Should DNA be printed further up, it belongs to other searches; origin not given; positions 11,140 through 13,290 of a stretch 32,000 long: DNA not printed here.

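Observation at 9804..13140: Decayed RiPP-like cassette pairing a radical SAM/SPASM maturase with a PpsA-like phosphohistidine kinase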

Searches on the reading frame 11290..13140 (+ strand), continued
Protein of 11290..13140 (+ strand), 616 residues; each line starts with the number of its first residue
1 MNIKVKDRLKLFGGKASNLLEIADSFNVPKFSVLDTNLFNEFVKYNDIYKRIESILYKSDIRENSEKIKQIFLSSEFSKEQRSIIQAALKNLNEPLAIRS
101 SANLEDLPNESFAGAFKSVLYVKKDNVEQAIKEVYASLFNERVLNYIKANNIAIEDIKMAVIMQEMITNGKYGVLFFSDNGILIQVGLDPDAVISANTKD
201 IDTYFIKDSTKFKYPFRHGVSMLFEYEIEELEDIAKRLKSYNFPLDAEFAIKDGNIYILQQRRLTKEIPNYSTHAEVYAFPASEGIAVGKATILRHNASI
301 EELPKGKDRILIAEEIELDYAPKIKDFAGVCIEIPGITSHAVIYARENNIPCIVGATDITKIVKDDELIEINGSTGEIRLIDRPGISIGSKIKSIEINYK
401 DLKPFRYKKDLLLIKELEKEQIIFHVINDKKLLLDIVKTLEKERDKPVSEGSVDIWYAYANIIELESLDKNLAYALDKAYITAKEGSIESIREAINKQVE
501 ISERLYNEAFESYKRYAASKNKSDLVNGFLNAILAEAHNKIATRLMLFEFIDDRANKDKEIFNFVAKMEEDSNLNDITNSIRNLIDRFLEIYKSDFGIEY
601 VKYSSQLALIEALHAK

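Call 26: find_encoding_contigs(protein=P0134, flank=8000, max_places=2)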
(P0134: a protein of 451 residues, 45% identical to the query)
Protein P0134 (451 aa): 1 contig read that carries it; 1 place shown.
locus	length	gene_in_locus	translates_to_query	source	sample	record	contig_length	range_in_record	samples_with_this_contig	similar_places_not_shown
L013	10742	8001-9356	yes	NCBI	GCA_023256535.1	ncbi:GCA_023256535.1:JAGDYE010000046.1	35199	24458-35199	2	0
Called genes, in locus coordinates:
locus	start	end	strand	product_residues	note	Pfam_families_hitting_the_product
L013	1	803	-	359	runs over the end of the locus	PF01458:SUFBD_core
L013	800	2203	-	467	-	PF19295:SufBD_N, PF01458:SUFBD_core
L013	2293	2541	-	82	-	-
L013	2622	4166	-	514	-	PF00270:DEAD, PF04851:ResIII, PF18766:SWI2_SNF2 (faint), PF21210:RNA_helicase_helical, PF00271:Helicase_C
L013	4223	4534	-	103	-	-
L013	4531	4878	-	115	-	-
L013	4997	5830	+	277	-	PF01656:CbiA (weak), PF02374:ArsA_ATPase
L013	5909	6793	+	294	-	PF00924:MS_channel_2nd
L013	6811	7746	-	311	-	PF24585:YunG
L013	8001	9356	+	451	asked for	PF04055:Radical_SAM, PF13353:Fer4_12 (weak)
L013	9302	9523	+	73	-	-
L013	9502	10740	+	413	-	?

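Call 27: find_encoding_contigs(protein=P0137, flank=8000, max_places=2)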
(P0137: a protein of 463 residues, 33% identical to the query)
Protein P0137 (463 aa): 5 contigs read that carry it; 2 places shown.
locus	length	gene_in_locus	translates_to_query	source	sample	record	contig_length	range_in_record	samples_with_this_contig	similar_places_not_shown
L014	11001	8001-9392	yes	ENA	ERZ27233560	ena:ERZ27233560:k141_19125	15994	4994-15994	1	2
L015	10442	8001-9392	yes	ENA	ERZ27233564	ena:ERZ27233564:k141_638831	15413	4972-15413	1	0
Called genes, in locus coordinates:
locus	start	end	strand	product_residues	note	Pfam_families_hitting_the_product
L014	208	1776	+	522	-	PF13231:PMT_2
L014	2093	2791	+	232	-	-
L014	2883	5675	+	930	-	PF00580:UvrD-helicase, PF01443:Viral_helicase1 (faint), PF13086:AAA_11 (faint), PF13087:AAA_12 (faint), PF13245:AAA_19, PF13361:UvrD_C, PF13538:UvrD_C_2 (faint), PF12705:PDDEXK_1 (weak)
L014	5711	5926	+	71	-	-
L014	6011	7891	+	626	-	PF02661:Fic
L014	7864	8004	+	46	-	-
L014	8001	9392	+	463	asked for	PF04055:Radical_SAM, PF13353:Fer4_12 (weak)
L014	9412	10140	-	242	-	PF03848:TehB, PF13489:Methyltransf_23, PF05175:MTS (weak), PF13847:Methyltransf_31, PF08241:Methyltransf_11, PF08242:Methyltransf_12, PF13649:Methyltransf_25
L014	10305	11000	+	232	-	?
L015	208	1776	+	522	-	PF13231:PMT_2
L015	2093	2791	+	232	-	-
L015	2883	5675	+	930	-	PF00580:UvrD-helicase, PF01443:Viral_helicase1 (faint), PF13086:AAA_11 (faint), PF13087:AAA_12 (faint), PF13245:AAA_19, PF13361:UvrD_C, PF13538:UvrD_C_2 (faint), PF12705:PDDEXK_1 (weak)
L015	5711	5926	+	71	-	-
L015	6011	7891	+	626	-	PF02661:Fic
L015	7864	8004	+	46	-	-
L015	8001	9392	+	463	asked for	PF04055:Radical_SAM, PF13353:Fer4_12 (weak)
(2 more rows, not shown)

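Call 28: find_encoding_contigs(protein=P0133, flank=8000, max_places=2)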
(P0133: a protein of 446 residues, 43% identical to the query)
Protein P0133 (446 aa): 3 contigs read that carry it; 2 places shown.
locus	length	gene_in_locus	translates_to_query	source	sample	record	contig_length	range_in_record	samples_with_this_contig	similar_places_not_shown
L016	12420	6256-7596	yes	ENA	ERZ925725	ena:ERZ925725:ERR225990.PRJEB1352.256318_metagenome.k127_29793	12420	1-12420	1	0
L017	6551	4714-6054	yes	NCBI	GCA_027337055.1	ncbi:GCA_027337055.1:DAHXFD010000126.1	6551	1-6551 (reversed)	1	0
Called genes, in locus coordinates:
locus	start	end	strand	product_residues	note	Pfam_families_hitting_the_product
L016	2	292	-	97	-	?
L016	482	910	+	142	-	-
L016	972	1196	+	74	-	-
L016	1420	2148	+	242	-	-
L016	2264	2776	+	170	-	-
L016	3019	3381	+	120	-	-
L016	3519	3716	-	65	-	-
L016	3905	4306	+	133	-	-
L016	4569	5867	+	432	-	PF13173:AAA_14, PF13635:DUF4143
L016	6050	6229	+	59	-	-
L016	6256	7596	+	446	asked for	PF04055:Radical_SAM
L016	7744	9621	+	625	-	PF01326:PPDK_N, PF00391:PEP-utilizers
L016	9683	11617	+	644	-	PF01326:PPDK_N, PF00391:PEP-utilizers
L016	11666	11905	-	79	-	-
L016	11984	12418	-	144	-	?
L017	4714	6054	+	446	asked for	PF04055:Radical_SAM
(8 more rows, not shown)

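Call 35: find_related_loci(query=A1, collection=genome_contigs, flank=6000)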
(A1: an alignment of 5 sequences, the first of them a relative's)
Query A1 (442 aa) in genome_contigs; peptide patterns used: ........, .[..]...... (x = any residue, [..] = any of these).
102 stretches matched a pattern, but none encodes a relative of the query by tblastn (E <= 1e-3).

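Call 37: find_related_loci(query=A1, collection=metagenome_contigs, flank=6000)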
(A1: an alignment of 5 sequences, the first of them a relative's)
Query A1 (442 aa) in metagenome_contigs; peptide patterns used: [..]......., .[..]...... (x = any residue, [..] = any of these).
138 stretches matched a pattern; 10 encode a relative of the query (tblastn E <= 1e-3); 10 distinct loci.
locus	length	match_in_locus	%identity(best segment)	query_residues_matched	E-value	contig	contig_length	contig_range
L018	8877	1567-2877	61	14-442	2e-177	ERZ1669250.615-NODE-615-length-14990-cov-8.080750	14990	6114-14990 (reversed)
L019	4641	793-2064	46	21-441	1e-126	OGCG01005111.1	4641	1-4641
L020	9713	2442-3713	46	21-441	2e-125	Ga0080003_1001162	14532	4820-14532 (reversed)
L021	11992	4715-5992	48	19-442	2e-125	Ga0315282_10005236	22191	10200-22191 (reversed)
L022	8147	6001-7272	46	21-441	3e-122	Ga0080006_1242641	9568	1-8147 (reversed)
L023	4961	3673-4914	47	34-441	2e-110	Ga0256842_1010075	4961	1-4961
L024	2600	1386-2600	44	23-424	5e-113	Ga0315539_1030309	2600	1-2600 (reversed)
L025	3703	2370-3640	47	21-441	7e-105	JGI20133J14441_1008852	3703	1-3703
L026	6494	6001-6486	46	21-182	5e-41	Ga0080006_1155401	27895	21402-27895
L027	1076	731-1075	48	18-130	3e-25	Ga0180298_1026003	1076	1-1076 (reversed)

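Call 46: search_protein_families(library=pfam, max_evalue=1, proteins=[L014:6011-7888:+, L005:1161-2486:+, L014:8001-9389:+])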
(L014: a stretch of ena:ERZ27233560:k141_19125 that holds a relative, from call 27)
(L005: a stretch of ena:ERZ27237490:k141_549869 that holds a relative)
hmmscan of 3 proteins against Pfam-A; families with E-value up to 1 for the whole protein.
L014:6011-7888:+ (626 aa): 3 families
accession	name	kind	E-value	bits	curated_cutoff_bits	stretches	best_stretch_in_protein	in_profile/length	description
PF02661.23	Fic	-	3.9e-16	60.1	24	1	93-189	2-93/93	Fic/DOC family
PF13646.12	HEAT_2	-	0.0043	17.7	27.7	0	354-425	16-87/88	HEAT repeats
PF08623.16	TIP120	-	0.091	13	25.9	1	77-119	18-60/166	TATA-binding protein interacting (TIP20)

L005:1161-2486:+ (442 aa): 2 families
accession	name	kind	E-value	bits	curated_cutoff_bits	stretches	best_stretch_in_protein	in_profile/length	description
PF04055.27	Radical_SAM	-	4.4e-13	50.2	29.5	1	103-240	3-140/166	Radical SAM superfamily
PF13353.11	Fer4_12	-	1e-05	26.3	22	1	100-225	9-132/137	4Fe-4S single cluster domain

L014:8001-9389:+ (463 aa): 2 families
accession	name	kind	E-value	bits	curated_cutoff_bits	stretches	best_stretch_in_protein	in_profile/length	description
PF04055.27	Radical_SAM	-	9.2e-17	62.1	29.5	1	112-261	1-143/166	Radical SAM superfamily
PF13353.11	Fer4_12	-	2.6e-05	25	22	1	116-248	13-136/137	4Fe-4S single cluster domain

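Call 51: search_solved_structures(query=A5, max_evalue=0.001)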
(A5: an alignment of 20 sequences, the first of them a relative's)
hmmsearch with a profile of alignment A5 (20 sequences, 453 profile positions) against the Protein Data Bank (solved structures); distinct sequences matched with E-value up to 0.001: 14.
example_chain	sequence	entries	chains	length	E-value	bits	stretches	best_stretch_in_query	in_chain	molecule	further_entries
5wgg_A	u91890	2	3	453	5.3e-31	111.1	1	82-432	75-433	Radical SAM domain protein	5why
4k37_A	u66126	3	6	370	1.4e-21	80.1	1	111-415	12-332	Anaerobic sulfatase-maturating enzyme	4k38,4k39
4k36_A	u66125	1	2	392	1.7e-21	79.8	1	111-415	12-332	Anaerobic sulfatase-maturating enzyme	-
9gm3_A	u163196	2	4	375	1.1e-17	67.2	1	107-248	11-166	ChlB radical SAM domain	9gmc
6efn_A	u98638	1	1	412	7.2e-14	54.6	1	101-297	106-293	Sporulation killing factor maturation protein SkfB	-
8vpo_A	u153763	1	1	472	4.8e-13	51.9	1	84-421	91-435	Radical SAM core domain-containing protein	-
9dfn_A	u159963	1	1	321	2.2e-08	36.6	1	103-294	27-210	Radical SAM core domain-containing protein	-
7tol_A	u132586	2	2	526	1.3e-07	33.9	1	108-295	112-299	glycerol dibiphytanyl glycerol tetraether - macrocyclic archaeol synthase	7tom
9dfu_A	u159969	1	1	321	1.9e-07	33.4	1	106-294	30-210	Radical SAM core domain-containing protein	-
5v1q_A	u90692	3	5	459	8.5e-07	31.3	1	70-194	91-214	Radical SAM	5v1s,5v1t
2fb2_A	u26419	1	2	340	1.2e-06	30.8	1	102-194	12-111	Molybdenum cofactor biosynthesis protein A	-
1tv7_A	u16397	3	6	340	1.4e-06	30.6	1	102-194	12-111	Molybdenum cofactor biosynthesis protein A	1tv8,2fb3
8wm2_A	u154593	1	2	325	0.00037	22.6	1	110-195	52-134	Fe-S radical SAM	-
6y1x_A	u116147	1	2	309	0.00076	21.6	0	106-196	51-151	Radical SAM domain protein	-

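Call 52: search_solved_structures(query=A2, max_evalue=0.001)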
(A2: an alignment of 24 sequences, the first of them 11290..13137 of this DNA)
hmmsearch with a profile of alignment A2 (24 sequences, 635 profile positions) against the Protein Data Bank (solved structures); distinct sequences matched with E-value up to 0.001: 31.
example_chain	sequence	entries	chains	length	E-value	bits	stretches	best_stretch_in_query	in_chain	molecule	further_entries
5fbs_A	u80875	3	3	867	6.9e-73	249.3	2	1-289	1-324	Phosphoenolpyruvate synthase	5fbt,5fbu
5hv2_A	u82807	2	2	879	7.2e-73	249.2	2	1-289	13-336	Phosphoenolpyruvate synthase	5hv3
5hv1_A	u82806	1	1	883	7.3e-73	249.2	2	1-289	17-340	Phosphoenolpyruvate synthase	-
8a8e_A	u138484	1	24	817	3.9e-64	220.4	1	57-391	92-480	Phosphoenolpyruvate synthase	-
9dae_A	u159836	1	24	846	1.1e-60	209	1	11-391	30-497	Phosphoenolpyruvate synthase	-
2ols_A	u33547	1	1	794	3.9e-50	174.1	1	13-391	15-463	Phosphoenolpyruvate synthase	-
5hv6_A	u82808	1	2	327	2.1e-49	171.7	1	1-279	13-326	Phosphoenolpyruvate synthase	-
9goj_A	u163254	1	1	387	4.7e-29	104.5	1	3-283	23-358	Phosphoenolpyruvate synthase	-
1dik_A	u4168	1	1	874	1.2e-22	83.3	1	292-410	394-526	PYRUVATE PHOSPHATE DIKINASE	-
9pzl_A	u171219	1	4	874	1.2e-22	83.3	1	292-410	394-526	Pyruvate, phosphate dikinase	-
2r82_A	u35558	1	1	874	5.1e-22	81.2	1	292-410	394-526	Pyruvate, phosphate dikinase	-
1kbl_A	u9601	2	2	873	5.4e-22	81.2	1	292-410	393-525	PYRUVATE PHOSPHATE DIKINASE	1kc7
1ggo_A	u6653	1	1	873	3.8e-21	78.4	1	292-410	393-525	PROTEIN (PYRUVATE, PHOSPHATE DIKINASE)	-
2dik_A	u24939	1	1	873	5e-21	78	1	292-410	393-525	PROTEIN (PYRUVATE PHOSPHATE DIKINASE)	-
1jde_A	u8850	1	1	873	1.3e-20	76.6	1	292-410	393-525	PYRUVATE, PHOSPHATE DIKINASE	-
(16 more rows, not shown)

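Call 58: predict_structure(alignment_id=A5)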
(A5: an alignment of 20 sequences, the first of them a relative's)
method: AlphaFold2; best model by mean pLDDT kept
length: 442 residues; sequences in the alignment: 20
mean_pLDDT: 84.0   pTM: 0.83
mean pLDDT of the five models: 84.0, 83.8, 83.4, 83.1, 81.4
residues with pLDDT >= 90: 204; 70-90: 167; 50-70: 50; < 50: 21
segments of 3 or more residues with pLDDT < 50: 9-13, 15-18, 86-88, 398-401
pLDDT, mean of each block of 10 residues (from residue 1): 69 52 78 84 80 90 86 75 52 83 91 86 91 97 94 96 97 96 94 97 96 88 82 97 95 90 97 92 84 82 92 90 64 75 95 89 96 92 68 49 69 66 80 87 53
secondary structure, 60 per line:
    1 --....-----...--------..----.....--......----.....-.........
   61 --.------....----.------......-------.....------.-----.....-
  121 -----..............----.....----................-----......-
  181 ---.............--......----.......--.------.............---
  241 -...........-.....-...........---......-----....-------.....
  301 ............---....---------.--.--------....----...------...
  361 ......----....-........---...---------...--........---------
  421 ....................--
elements in order: E3-6 E29-33 E36-41 E46-50 H52-60 H70-73 H85-90 E98-102 H115-119 H126-139 E144-148 H153-168 E174-179 H184-196 E199-204 H209-215 H225-237 H242-245 E246-252 H254-258 H260-270 E274-279 H285-288 H296-312 E316-319 E341-344 E349-351 E361-366 E371-374 H376-383 H404-411 H421-440

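Call 61: fold_search(model_id=the predicted structure, library=pdb)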
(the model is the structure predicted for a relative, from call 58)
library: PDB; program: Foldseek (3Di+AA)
matches with E <= 10: 1788; with E <= 0.001: 126
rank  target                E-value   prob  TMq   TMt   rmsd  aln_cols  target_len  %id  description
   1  5why_B                6.9e-17  1.00  0.67  0.71   8.2       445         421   20  Structural Insights into Thioether Bond Formation in the Biosynthesis of Sactipeptides (released 2017-07-26)
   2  5why_A                1.6e-16  1.00  0.67  0.70   8.2       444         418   20  Structural Insights into Thioether Bond Formation in the Biosynthesis of Sactipeptides (released 2017-07-26)
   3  5wgg_A                1.4e-15  1.00  0.70  0.70   5.5       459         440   18  Structural Insights into Thioether Bond Formation in the Biosynthesis of Sactipeptides (released 2017-07-26)
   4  4k38_A                6.1e-14  1.00  0.59  0.69   5.1       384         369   18  Native anSMEcpe with bound AdoMet and Kp18Cys peptide (released 2013-05-08)
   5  4k37_B                2.3e-13  1.00  0.58  0.68   5.3       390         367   17  Native anSMEcpe with bound AdoMet (released 2013-05-08)
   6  4k36_A                3.2e-13  1.00  0.60  0.69   4.9       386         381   18  His6 tagged anSMEcpe with bound AdoMet (released 2013-05-08)
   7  4k37_A                4.5e-13  1.00  0.59  0.71   5.0       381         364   18  Native anSMEcpe with bound AdoMet (released 2013-05-08)
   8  4k39_B                4.5e-13  1.00  0.59  0.70   5.2       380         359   17  Native anSMEcpe with bound AdoMet and Cp18Cys peptide (released 2013-05-08)
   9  4k39_A                6.0e-13  1.00  0.60  0.72   4.8       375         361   18  Native anSMEcpe with bound AdoMet and Cp18Cys peptide (released 2013-05-08)
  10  6efn                  6.7e-13  1.00  0.49  0.56  11.7       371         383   17  Structure of a RiPP maturase, SkfB (released 2018-10-24)
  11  4k36_B                1.1e-12  1.00  0.57  0.68   5.5       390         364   18  His6 tagged anSMEcpe with bound AdoMet (released 2013-05-08)
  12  4k38_B                2.0e-12  1.00  0.60  0.71   5.1       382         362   17  Native anSMEcpe with bound AdoMet and Kp18Cys peptide (released 2013-05-08)
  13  8vpo                  2.2e-12  1.00  0.60  0.59   7.4       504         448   14  X-Ray Crystal Structure of TigE from Paramaledivibacter caminithermalis (released 2024-02-07)
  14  9gmc_A                6.5e-12  1.00  0.58  0.67   5.2       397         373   17  Crystal structure of the complex formed between the radical SAM protein ChlB and the R3A mutant of ChlA (released 2025-06-25)
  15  9gm3_A                6.5e-12  1.00  0.59  0.68   4.9       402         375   19  Crystal structure of the complex formed between the radical SAM protein ChlB and the leader region of its precursor su (released 2025-06-25)
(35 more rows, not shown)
